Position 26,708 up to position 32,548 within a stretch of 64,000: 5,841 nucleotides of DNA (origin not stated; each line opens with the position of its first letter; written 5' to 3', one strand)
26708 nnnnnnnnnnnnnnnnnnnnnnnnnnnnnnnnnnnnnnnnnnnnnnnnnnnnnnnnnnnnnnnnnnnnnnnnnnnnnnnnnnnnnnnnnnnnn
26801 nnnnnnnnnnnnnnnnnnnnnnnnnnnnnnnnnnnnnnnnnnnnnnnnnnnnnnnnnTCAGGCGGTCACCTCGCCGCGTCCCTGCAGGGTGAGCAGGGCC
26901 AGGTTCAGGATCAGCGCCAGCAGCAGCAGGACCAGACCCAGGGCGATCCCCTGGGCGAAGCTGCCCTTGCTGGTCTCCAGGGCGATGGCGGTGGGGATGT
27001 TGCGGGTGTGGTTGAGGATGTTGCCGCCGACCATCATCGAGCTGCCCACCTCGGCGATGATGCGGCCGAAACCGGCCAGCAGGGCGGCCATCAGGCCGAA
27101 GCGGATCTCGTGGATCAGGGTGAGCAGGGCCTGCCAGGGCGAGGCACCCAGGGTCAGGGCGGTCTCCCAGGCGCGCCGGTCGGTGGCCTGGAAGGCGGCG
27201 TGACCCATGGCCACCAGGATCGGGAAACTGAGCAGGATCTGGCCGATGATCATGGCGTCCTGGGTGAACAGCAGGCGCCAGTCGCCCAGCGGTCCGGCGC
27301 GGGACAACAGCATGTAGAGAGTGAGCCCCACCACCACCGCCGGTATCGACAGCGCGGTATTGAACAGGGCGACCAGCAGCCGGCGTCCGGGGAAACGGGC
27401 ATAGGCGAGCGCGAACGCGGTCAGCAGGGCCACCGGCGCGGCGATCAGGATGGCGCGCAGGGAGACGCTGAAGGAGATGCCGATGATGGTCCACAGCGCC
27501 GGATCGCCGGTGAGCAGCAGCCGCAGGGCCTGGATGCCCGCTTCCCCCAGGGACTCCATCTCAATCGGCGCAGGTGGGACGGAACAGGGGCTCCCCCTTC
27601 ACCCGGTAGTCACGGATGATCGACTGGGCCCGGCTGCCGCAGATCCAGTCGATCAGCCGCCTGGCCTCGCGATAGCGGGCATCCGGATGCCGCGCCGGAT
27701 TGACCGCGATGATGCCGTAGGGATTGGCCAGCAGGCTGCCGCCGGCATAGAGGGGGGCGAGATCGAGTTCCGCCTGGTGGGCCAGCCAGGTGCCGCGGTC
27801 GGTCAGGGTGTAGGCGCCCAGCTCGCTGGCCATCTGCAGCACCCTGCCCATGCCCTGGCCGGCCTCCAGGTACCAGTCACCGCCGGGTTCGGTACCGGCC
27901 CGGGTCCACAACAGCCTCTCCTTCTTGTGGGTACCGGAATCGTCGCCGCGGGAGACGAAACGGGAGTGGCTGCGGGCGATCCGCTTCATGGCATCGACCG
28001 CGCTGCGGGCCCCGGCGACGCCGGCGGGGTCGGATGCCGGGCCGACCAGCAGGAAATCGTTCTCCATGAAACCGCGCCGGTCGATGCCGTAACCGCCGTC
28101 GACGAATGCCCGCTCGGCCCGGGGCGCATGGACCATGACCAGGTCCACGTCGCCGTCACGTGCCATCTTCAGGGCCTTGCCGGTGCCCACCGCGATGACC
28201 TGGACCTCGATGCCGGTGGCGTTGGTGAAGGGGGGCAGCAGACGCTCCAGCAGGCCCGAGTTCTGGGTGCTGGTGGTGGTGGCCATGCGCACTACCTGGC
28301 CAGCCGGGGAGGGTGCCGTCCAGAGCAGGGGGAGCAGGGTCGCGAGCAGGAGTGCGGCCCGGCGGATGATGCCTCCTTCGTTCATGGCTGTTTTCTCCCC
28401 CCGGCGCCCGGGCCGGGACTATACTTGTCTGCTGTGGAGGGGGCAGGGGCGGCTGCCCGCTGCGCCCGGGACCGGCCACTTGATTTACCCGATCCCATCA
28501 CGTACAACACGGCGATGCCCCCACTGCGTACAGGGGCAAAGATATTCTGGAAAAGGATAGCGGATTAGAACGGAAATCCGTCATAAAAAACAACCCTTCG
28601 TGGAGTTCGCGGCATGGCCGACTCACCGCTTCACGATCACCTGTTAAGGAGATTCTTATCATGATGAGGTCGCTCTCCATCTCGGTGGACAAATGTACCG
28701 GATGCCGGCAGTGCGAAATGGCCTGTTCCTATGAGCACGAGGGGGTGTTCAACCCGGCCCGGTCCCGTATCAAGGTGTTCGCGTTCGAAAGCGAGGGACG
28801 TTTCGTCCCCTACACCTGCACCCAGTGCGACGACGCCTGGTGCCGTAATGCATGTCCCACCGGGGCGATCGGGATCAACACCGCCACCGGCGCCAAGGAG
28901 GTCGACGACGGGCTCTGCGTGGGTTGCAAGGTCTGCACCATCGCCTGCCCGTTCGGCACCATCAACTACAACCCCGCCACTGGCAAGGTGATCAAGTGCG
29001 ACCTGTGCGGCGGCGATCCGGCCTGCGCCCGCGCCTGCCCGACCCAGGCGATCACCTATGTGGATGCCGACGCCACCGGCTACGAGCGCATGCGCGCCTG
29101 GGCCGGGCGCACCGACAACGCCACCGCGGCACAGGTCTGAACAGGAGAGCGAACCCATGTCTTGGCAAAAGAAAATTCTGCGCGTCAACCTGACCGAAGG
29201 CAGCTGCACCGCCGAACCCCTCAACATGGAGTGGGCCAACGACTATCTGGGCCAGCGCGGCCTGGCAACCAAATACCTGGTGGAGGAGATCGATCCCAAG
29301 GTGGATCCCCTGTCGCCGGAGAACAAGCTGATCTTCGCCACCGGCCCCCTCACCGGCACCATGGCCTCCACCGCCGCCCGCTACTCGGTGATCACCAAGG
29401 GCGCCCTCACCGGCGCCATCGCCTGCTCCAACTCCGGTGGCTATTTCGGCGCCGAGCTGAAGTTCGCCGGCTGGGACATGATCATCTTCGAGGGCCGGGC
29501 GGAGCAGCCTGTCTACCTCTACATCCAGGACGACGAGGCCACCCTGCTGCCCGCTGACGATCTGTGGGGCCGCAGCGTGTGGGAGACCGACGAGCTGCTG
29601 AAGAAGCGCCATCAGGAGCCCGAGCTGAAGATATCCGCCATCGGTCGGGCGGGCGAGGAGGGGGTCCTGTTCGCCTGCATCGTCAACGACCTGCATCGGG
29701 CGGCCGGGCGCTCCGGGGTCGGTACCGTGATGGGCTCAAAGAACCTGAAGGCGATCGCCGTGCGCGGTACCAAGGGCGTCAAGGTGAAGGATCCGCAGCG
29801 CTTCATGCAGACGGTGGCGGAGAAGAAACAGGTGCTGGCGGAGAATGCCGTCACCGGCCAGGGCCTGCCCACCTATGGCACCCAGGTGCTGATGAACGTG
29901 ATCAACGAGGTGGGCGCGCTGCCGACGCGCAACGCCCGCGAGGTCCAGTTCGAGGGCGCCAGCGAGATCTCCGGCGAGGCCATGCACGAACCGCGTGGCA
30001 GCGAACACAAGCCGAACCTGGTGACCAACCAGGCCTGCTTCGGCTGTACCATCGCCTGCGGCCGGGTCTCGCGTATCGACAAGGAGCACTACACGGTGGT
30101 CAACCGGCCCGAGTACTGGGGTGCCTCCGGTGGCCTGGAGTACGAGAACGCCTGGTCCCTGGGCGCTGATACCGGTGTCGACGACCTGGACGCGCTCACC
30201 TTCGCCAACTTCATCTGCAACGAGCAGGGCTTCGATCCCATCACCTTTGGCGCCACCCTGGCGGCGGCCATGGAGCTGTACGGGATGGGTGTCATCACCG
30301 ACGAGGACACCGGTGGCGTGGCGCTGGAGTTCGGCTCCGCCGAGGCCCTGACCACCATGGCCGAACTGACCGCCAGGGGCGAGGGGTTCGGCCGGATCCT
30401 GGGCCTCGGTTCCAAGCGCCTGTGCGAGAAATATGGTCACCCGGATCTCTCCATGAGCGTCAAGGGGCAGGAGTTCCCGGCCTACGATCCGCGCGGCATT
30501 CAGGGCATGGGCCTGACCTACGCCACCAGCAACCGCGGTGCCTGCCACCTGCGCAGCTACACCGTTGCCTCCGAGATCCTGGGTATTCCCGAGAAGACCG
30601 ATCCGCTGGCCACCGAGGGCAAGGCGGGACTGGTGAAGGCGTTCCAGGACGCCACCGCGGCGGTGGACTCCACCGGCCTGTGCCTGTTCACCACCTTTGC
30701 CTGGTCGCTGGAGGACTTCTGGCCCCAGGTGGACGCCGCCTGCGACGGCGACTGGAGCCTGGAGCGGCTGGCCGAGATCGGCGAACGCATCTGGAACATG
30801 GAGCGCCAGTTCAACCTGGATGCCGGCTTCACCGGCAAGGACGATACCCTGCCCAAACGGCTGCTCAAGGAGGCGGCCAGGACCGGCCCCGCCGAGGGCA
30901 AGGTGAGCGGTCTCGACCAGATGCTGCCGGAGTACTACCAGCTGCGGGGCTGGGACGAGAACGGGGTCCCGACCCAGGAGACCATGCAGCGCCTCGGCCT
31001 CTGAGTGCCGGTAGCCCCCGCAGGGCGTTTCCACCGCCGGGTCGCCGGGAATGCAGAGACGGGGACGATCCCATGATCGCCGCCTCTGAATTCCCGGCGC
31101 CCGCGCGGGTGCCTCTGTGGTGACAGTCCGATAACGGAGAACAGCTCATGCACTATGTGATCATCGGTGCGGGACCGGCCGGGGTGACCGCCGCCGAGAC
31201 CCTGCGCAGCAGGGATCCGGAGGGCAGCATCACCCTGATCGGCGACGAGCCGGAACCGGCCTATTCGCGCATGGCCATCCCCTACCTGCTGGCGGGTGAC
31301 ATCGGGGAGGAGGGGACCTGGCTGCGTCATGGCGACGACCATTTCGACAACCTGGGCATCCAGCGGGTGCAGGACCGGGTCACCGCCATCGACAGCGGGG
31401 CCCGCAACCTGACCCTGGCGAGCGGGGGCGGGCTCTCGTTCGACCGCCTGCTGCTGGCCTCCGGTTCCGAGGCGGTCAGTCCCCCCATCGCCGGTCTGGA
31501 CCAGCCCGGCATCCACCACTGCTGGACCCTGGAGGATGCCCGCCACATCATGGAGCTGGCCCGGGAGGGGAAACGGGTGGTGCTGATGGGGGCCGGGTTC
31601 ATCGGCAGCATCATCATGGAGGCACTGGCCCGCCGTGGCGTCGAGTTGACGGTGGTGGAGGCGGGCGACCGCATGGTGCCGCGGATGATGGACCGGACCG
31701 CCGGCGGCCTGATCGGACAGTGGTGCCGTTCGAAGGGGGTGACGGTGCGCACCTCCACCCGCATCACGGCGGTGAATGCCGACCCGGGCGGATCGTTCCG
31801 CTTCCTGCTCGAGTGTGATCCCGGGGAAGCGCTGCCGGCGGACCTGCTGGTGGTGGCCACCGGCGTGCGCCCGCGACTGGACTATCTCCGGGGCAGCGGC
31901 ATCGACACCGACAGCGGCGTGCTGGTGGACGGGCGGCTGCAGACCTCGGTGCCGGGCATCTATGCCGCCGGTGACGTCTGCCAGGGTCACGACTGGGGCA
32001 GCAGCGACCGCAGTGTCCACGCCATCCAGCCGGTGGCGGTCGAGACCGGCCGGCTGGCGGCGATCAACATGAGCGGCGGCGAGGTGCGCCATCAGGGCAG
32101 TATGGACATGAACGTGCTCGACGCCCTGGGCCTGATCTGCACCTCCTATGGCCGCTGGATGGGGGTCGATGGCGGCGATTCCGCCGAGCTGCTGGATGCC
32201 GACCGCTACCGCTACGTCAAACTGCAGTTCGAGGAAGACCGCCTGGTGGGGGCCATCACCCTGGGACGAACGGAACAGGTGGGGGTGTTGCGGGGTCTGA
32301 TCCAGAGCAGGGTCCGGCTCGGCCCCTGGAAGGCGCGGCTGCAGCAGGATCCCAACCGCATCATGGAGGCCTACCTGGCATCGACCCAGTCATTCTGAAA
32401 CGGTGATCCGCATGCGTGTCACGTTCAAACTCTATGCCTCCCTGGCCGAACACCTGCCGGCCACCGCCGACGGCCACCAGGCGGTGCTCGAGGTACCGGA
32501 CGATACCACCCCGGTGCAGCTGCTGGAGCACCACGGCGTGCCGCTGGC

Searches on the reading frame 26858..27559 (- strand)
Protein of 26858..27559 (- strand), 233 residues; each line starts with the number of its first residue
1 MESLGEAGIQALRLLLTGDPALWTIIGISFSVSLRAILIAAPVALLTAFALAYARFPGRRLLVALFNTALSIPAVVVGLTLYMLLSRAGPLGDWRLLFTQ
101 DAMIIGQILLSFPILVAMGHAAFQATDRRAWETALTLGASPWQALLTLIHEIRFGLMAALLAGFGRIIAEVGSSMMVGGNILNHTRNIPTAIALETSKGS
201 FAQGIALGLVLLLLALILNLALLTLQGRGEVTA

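Call 22: search_protein_families(library=pfam, proteins=[window:26858-27559:-], max_evalue=0.0001)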
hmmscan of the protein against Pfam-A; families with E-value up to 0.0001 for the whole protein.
window:26858-27559:- (233 aa): 1 family
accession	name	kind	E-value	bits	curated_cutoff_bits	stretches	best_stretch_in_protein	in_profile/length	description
PF00528.27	BPD_transp_1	-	1.2e-06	28.9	26.4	1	43-220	4-173/184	Binding-protein-dependent transport system inner membrane component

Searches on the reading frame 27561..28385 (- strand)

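Call 22: search_protein_families(library=pfam, proteins=[window:27561-28385:-], max_evalue=0.0001)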
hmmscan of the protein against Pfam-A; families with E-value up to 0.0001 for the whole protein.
window:27561-28385:- (274 aa): 3 families
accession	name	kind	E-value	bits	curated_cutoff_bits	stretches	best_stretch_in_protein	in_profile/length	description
PF12849.12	PBP_like_2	-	4.1e-39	135.4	27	1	28-249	5-264/267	PBP superfamily domain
PF13531.11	SBP_bac_11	-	4.1e-10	40.2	25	1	43-260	10-224/227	Bacterial extracellular solute-binding protein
PF12727.12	PBP_like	-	6.1e-07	29.2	27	1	57-153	9-106/193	PBP superfamily domain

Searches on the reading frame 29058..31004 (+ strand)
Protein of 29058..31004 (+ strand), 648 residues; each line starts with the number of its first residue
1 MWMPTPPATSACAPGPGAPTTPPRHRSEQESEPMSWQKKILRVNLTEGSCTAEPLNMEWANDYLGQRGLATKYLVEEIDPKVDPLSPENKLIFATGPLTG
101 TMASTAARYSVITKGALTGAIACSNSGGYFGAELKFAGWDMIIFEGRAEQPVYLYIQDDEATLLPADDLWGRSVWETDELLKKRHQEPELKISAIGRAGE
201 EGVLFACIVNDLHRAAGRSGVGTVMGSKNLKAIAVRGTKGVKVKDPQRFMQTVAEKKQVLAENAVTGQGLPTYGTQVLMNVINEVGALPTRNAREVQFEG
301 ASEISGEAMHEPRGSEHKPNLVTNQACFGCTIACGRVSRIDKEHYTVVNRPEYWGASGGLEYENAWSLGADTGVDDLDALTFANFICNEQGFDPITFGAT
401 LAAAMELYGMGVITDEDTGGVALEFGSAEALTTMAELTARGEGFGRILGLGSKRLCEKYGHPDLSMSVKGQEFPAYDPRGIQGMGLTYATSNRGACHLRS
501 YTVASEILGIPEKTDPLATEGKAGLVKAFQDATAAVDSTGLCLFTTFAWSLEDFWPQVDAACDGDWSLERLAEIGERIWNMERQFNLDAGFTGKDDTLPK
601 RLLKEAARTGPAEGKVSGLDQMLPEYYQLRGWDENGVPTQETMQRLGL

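Call 7: search_protein_families(library=ncbifam, proteins=[window:29058-31004:+], max_evalue=0.01)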
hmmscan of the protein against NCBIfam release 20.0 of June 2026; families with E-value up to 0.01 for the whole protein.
window:29058-31004:+ (648 aa): 2 families
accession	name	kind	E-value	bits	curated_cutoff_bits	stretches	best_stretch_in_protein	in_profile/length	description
NF007354.0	PRK09849.1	equivalog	4.2e-63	214.1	868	1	34-253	6-223/703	aldehyde ferredoxin oxidoreductase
NF040818.1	GAPOR_Arch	equivalog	5.4e-10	38.2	1300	1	80-161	43-123/654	glyceraldehyde-3-phosphate:ferredoxin oxidoreductase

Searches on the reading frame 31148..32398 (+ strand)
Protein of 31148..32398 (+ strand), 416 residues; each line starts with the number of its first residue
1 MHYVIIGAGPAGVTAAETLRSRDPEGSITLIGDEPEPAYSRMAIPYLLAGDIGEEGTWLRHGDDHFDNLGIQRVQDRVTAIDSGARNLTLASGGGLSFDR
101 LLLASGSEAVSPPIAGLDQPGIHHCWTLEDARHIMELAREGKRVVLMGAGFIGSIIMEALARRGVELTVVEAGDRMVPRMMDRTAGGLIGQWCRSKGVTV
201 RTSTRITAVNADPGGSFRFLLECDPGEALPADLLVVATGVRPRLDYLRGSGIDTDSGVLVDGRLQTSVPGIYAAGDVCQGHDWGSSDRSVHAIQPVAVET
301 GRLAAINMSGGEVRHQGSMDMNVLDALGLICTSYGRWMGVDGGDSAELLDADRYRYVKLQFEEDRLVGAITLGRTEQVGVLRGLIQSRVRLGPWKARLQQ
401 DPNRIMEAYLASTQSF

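Call 7: search_protein_families(library=ncbifam, proteins=[window:31148-32398:+], max_evalue=0.01)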
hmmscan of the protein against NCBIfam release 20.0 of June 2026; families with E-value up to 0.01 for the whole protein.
window:31148-32398:+ (416 aa): 77 families (the best 25 are shown)
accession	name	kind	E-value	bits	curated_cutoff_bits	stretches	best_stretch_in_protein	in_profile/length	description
NF045765.1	PhenlGlyoxDHPadH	equivalog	8.3e-85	285.2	475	1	2-406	4-407/416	NADH-dependent phenylglyoxylate dehydrogenase subunit epsilon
TIGR02374.1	nitri_red_nirB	equivalog_domain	3.4e-52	177.9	578.35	1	4-391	2-388/794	nitrite reductase large subunit NirB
NF041682.1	ant_diox_AndAa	equivalog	3.4e-47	161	650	1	2-315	5-316/406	anthranilate 1,2-dioxygenase system ferredoxin--NAD(+) reductase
NF042949.2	3PPDioc_HcaD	equivalog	8e-47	159.8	450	1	2-390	3-383/386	3-phenylpropionate/cinnamic acid dioxygenase ferredoxin--NAD(+) reductase subunit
TIGR03385.1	CoA_CoA_reduc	equivalog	5.9e-40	137.4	578.8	1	4-333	3-338/439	CoA-disulfide reductase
NF007123.0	PRK09564.1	equivalog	2.3e-36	125.5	458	1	1-329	1-335/444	CoA-disulfide reductase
NF007286.0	PRK09754.1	equivalog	4.2e-32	111.4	447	1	3-388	6-382/400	phenylpropionate dioxygenase ferredoxin reductase subunit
TIGR02053.1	MerA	equivalog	1.6e-31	109.8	454.45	1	97-312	129-333/465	mercury(II) reductase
NF011565.0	PRK14989.1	subfamily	2.8e-31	108.4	883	1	3-391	6-393/847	nitrite reductase large subunit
NF003437.0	PRK04965.1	equivalog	1.9e-30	106.2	392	1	3-279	5-276/378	NADH:flavorubredoxin reductase NorW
NF046103.1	NOXase_Strep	equivalog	8.1e-27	94.3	600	1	4-333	3-336/442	H2O-forming NADH oxidase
NF004991.0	PRK06370.1-3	subfamily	1.9e-25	89.4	620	1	92-281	159-345/509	FAD-containing oxidoreductase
TIGR01350.1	lipoamide_DH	equivalog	5.5e-24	84.7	408.8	1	95-280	129-311/461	dihydrolipoyl dehydrogenase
NF010037.0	PRK13512.1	equivalog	5e-21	75.1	394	1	3-282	4-283/438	CoA-disulfide reductase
NF010311.1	PRK13748.1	subfamily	9.1e-20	71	600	1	96-314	230-430/560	mercury(II) reductase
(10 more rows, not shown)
